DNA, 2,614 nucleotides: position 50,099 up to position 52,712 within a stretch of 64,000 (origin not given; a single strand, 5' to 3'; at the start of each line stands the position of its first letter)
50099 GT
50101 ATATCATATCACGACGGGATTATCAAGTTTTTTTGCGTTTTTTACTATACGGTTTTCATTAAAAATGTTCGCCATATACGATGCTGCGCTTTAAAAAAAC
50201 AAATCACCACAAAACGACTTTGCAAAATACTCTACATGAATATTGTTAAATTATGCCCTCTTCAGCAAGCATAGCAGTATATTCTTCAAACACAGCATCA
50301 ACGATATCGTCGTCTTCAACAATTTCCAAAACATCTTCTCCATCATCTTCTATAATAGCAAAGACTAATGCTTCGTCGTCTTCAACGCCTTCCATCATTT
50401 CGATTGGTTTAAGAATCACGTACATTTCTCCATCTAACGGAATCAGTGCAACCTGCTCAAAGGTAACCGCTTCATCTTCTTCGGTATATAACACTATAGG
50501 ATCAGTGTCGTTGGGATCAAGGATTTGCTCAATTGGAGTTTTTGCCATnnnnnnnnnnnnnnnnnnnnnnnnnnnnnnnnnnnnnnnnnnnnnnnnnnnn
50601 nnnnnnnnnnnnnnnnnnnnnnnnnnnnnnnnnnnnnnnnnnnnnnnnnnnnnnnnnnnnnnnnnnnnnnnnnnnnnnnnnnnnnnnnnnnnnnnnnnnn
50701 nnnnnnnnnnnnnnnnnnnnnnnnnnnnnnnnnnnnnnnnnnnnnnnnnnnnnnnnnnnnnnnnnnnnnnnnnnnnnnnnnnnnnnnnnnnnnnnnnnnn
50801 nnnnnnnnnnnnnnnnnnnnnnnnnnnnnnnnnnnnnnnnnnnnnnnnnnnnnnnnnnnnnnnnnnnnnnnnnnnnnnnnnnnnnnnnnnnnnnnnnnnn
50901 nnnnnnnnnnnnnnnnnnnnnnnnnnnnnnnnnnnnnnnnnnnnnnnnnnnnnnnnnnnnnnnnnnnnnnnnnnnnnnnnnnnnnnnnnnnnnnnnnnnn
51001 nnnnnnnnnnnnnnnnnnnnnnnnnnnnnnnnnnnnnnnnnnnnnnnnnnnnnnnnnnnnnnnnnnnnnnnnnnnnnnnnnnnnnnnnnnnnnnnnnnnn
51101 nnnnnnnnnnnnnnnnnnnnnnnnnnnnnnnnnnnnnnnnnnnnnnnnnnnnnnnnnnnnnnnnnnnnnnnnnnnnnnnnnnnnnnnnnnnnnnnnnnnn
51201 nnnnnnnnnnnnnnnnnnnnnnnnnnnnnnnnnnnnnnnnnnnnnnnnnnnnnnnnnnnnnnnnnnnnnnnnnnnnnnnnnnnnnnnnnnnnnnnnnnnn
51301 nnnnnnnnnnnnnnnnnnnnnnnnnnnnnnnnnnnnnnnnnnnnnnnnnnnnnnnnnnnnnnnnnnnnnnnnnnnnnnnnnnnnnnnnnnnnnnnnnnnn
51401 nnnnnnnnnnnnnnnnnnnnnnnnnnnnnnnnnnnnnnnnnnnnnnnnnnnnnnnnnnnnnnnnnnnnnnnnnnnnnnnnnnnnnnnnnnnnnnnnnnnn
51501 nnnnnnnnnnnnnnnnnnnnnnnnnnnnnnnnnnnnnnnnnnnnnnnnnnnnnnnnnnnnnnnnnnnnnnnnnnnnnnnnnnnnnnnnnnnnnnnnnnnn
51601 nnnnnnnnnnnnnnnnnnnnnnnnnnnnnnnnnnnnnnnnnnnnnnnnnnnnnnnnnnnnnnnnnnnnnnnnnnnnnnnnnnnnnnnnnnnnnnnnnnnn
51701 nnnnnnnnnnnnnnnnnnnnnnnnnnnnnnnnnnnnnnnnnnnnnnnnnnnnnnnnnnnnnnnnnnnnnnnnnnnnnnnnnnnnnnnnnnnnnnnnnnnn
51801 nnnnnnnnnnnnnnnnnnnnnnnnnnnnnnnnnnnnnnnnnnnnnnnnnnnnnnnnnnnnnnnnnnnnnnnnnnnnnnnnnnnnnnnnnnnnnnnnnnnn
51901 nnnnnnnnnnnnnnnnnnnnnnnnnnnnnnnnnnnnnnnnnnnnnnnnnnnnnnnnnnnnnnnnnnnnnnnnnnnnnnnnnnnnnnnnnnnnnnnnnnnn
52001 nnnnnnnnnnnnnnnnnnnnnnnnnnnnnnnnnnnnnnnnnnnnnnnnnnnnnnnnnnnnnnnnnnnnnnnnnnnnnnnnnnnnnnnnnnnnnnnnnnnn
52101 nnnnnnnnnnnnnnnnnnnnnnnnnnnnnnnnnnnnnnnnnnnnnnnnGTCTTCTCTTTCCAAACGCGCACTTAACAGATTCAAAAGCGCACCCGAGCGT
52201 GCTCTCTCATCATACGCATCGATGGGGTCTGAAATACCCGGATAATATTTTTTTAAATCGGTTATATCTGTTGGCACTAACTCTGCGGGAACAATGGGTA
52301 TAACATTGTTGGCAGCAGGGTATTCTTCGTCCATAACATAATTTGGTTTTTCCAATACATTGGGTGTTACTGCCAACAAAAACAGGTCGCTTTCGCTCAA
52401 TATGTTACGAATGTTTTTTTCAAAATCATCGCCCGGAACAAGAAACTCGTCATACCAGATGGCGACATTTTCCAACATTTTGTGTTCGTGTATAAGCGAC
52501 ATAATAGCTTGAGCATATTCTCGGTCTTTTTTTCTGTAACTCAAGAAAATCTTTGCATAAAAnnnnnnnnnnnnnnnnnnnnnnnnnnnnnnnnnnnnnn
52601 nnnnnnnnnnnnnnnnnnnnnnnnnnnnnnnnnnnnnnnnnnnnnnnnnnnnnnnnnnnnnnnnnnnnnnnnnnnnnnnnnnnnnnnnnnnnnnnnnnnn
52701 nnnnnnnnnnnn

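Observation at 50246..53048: AT-rich two-gene islet: tandem-TIR / Sel1-TPR protein plus a hyper-acidic DUF1292-like partner (candidate undescribed TIR system)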

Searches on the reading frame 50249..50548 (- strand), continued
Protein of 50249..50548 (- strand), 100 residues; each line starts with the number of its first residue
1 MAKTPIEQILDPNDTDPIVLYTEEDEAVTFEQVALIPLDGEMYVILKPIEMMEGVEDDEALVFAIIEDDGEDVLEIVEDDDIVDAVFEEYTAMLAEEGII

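Call 72: search_protein_families(library=pfam, proteins=[L170:4309-4731:+, L170:4742-4993:+, L183:3-752:+, L184:3198-3986:+, L180:841-2514:+], max_evalue=0.01)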
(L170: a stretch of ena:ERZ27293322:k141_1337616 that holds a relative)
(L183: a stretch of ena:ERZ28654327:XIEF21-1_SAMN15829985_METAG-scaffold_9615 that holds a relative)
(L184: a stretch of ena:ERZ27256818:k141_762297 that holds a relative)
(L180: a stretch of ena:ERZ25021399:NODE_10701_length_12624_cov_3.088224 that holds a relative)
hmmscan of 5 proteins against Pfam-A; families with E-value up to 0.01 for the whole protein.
L170:4309-4731:+ (140 aa): 1 family
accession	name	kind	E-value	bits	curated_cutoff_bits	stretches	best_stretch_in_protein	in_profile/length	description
PF01145.31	Band_7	-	0.0025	18.3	23.6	1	34-65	3-34/176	SPFH domain / Band 7 family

L170:4742-4993:+ (83 aa): 0 families

L183:3-752:+ (249 aa): 1 family
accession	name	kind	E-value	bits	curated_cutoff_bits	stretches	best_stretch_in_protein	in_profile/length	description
PF03747.19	ADP_ribosyl_GH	-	7.3e-31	108.3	26.2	1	17-220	45-280/287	ADP-ribosylglycohydrolase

L184:3198-3986:+ (262 aa): 1 family
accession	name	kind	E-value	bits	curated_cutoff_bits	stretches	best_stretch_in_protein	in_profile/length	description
PF03747.19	ADP_ribosyl_GH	-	5e-34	118.7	26.2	1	1-233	3-280/287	ADP-ribosylglycohydrolase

L180:841-2514:+ (557 aa): 1 family
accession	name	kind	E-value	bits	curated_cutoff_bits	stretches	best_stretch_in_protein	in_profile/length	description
PF19127.6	Choline_bind_3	-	1.1e-08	35.3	27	0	454-490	2-40/47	Choline-binding repeat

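Call 97: search_protein_families(library=phrogs, proteins=[window:50249-50548:-, P0133, P0149], max_evalue=0.01)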
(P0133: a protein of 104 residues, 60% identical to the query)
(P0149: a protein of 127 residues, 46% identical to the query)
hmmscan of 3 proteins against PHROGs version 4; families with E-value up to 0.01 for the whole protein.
window:50249-50548:- (100 aa): 0 families

P0133 (104 aa): 0 families

P0149 (127 aa): 0 families

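Call 98: fold_search(model_id=the predicted structure, library=viral)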
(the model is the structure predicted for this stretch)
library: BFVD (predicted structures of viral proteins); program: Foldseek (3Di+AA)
matches with E <= 10: 755; with E <= 0.001: 0
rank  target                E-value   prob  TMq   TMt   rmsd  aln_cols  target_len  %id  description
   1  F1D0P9                2.9e-02  0.97  0.42  0.44   7.3        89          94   13  Uncharacterized protein 40 [Vibrio phage ICP2]
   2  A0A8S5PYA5            1.1e-01  0.92  0.35  0.50   5.0        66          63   11  Uncharacterized protein [Siphoviridae sp. ct2vX3]
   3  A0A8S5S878            1.3e-01  0.23  0.22  0.17  15.3       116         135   15  Uncharacterized protein [Caudovirales sp. ctTVN2]
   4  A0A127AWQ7            2.7e-01  0.90  0.52  0.51   5.2       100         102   12  Uncharacterized protein [Bacillus phage SP-15]
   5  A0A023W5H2            3.7e-01  0.47  0.25  0.21  11.8        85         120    9  Initiator of head vertex [Serratia phage PS2]
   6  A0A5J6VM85            3.7e-01  0.30  0.25  0.34  10.6        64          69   14  Uncharacterized protein [Megaviridae environmental sample]
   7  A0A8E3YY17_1          4.0e-01  0.44  0.37  0.05   6.9        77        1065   18  (no name in the UniProt tables at hand)
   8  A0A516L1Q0            4.4e-01  0.25  0.28  0.20   9.4        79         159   11  (no name in the UniProt tables at hand)
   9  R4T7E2                4.7e-01  0.15  0.23  0.17  12.8        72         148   21  (no name in the UniProt tables at hand)
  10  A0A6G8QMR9            5.5e-01  0.47  0.36  0.26   7.6        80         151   18  Virion infectivity factor (Fragment) [Human immunodeficiency virus type 1]
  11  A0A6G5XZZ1            5.5e-01  0.16  0.28  0.25  15.3       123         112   10  (no name in the UniProt tables at hand)
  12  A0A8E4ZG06            5.9e-01  0.75  0.44  0.20   4.5        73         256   15  Uncharacterized protein [Tenacibaculum phage Gundel_1]
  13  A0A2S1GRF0            5.9e-01  0.60  0.38  0.50   8.9        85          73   14  Uncharacterized protein [Enterobacteria phage vB_EcoM_IME341]
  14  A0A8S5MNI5            5.9e-01  0.51  0.31  0.18   9.6        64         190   16  Uncharacterized protein [Siphoviridae sp. ctxc31]
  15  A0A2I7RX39            5.9e-01  0.12  0.22  0.23  10.0        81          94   14  (no name in the UniProt tables at hand)
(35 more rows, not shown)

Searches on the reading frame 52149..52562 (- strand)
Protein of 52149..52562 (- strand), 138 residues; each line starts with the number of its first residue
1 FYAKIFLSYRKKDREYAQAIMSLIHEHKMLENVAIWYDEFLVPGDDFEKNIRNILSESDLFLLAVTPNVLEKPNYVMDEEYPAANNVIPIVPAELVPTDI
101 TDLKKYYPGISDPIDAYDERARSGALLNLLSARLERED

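Call 77: search_solved_structures(query=A7, max_evalue=1, show_alignments=5)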
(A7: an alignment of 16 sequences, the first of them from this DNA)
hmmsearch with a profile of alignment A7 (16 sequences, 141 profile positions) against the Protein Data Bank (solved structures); distinct sequences matched with E-value up to 1: 15.
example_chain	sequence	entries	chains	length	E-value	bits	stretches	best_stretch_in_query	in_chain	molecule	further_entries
8g83_A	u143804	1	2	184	0.0018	21.6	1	32-137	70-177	NAD(+) hydrolase AbTIR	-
7uwg_A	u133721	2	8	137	0.002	21.4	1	32-131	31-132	Molecular chaperone Tir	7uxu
7uxr_A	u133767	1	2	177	0.023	17.9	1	33-133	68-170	TIR domain protein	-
8p2m_A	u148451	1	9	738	0.036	17.3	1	4-94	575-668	NAD(+) hydrolase tir-1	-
6kp3_A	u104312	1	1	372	0.046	17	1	11-57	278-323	Programmed cell death 6-interacting protein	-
5wa1_A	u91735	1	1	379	0.05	16.9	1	11-57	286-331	Programmed cell death 6-interacting protein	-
2oew_A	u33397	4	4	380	0.05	16.9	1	11-57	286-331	Programmed cell death 6-interacting protein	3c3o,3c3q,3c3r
5v3r_A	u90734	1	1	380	0.05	16.9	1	11-57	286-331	Programmed cell death 6-interacting protein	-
2j67_A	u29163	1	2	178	0.11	15.7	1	6-73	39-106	TOLL LIKE RECEPTOR 10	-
8p2l_A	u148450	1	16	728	0.12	15.7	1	4-94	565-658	NAD(+) hydrolase SARM1,NAD(+) hydrolase tir-1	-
3bxj_A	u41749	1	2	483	0.28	14.4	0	48-97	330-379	Ras GTPase-activating protein SynGAP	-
2r02_A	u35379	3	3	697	0.32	14.3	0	15-57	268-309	Programmed cell death 6-interacting protein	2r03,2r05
2xs1_A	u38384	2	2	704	0.32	14.3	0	15-57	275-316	PROGRAMMED CELL DEATH 6-INTERACTING PROTEIN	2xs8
2oev_A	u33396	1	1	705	0.32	14.3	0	15-57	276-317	Programmed cell death 6-interacting protein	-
7fcc_A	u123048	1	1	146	0.46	13.7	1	5-111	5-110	Isoform 4 of Interleukin-1 receptor accessory protein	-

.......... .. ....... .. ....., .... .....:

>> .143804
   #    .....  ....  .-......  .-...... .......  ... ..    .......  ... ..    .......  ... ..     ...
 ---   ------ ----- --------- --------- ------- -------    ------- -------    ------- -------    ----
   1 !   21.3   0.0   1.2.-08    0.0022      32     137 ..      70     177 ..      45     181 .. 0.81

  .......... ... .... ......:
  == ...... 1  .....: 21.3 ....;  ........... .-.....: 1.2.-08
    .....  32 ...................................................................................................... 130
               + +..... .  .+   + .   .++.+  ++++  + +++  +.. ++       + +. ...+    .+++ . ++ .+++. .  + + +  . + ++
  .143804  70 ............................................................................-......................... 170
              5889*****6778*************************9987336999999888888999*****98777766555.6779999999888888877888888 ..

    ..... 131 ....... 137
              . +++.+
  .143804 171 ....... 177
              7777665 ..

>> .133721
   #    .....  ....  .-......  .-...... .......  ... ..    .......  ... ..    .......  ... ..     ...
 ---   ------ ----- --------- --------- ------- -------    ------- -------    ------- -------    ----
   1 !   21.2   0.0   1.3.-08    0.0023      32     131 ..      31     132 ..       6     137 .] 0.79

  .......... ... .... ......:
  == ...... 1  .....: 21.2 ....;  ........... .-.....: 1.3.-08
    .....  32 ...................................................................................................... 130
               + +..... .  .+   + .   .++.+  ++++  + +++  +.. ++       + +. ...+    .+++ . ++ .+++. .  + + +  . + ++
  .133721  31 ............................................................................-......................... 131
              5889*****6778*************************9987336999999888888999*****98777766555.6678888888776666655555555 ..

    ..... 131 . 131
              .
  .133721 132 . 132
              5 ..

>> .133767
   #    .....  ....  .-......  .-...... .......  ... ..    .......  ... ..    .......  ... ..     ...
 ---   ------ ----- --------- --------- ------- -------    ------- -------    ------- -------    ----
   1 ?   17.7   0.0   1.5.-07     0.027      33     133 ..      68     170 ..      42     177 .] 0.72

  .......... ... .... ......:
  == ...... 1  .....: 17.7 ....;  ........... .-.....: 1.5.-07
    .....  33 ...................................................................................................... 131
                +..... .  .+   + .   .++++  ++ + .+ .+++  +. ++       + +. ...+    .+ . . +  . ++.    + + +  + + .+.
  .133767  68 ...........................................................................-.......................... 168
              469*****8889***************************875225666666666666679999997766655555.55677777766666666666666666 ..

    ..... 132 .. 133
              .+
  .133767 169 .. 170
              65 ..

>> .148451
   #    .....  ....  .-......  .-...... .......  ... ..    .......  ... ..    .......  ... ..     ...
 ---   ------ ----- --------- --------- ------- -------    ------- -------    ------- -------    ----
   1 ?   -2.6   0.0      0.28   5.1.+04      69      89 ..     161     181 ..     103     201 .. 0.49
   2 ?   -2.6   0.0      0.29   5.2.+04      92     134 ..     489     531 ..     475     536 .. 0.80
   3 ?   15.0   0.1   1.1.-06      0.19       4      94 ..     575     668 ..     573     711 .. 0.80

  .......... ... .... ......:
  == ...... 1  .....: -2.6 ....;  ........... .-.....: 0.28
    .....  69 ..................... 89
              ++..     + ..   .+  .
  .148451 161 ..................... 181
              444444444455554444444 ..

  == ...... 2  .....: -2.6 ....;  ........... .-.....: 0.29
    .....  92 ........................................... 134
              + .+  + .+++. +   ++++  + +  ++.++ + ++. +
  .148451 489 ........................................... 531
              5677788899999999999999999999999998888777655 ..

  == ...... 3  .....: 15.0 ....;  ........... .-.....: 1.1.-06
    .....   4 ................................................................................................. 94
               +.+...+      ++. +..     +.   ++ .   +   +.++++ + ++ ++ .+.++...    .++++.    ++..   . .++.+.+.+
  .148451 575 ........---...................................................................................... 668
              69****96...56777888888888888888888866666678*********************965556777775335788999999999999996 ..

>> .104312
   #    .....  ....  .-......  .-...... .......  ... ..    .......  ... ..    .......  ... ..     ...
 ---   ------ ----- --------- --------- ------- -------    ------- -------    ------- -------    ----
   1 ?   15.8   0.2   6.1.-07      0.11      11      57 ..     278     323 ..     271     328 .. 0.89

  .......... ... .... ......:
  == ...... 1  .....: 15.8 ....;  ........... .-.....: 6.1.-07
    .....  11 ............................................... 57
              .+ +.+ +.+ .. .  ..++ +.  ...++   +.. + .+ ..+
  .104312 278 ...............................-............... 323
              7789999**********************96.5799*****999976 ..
